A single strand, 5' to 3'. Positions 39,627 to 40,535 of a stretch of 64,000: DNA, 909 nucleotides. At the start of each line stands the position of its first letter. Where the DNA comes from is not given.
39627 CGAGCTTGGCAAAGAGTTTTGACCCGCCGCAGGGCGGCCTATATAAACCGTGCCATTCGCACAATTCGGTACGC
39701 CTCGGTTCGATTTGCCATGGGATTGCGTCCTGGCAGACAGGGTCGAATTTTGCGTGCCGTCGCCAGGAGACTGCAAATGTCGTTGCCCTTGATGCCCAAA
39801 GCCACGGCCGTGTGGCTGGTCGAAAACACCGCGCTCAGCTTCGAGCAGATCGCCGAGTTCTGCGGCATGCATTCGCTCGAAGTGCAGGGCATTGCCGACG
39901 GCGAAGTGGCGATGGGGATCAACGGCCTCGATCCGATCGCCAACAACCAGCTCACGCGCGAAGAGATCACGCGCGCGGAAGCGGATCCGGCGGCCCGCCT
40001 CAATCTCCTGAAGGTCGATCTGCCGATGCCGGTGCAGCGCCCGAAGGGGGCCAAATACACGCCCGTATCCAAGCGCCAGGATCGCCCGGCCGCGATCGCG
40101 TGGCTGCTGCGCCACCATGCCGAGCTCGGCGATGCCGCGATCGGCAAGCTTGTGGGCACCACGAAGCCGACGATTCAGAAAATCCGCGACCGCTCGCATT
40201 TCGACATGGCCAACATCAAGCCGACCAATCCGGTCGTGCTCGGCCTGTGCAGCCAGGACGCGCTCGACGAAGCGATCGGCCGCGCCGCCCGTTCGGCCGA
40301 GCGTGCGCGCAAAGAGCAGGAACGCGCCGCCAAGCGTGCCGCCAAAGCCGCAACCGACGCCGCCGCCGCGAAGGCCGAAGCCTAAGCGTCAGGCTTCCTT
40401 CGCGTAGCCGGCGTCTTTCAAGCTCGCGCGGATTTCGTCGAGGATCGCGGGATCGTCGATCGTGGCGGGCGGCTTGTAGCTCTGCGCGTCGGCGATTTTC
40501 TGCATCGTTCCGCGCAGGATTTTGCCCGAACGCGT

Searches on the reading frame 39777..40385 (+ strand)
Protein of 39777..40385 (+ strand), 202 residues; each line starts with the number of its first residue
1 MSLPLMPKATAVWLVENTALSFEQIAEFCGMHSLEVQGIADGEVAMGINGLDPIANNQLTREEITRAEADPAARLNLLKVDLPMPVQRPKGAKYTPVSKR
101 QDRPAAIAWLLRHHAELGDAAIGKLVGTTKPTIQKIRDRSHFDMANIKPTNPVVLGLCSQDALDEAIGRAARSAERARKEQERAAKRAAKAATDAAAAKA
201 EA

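Call 4: search_protein_families(library=pfam, proteins=[window:39777-40385:+], max_evalue=0.01)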
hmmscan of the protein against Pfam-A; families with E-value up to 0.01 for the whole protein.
window:39777-40385:+ (202 aa): 2 families
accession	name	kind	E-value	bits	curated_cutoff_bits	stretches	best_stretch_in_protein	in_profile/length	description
PF06242.16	TrcR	-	2.5e-60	203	22.2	1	34-171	1-138/139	Transcriptional cell cycle regulator TrcR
PF13384.12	HTH_23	-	0.0098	16.1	24.6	0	111-139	11-40/50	Homeodomain-like domain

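Call 5: search_protein_families(library=ncbifam, proteins=[window:39777-40385:+], max_evalue=0.01)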
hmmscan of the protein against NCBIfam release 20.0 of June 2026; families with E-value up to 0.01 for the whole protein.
window:39777-40385:+ (202 aa): 1 family
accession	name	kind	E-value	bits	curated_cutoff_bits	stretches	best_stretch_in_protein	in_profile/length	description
TIGR03879.1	near_KaiC_dom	domain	0.002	18.6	65.1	0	105-136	24-55/91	probable regulatory domain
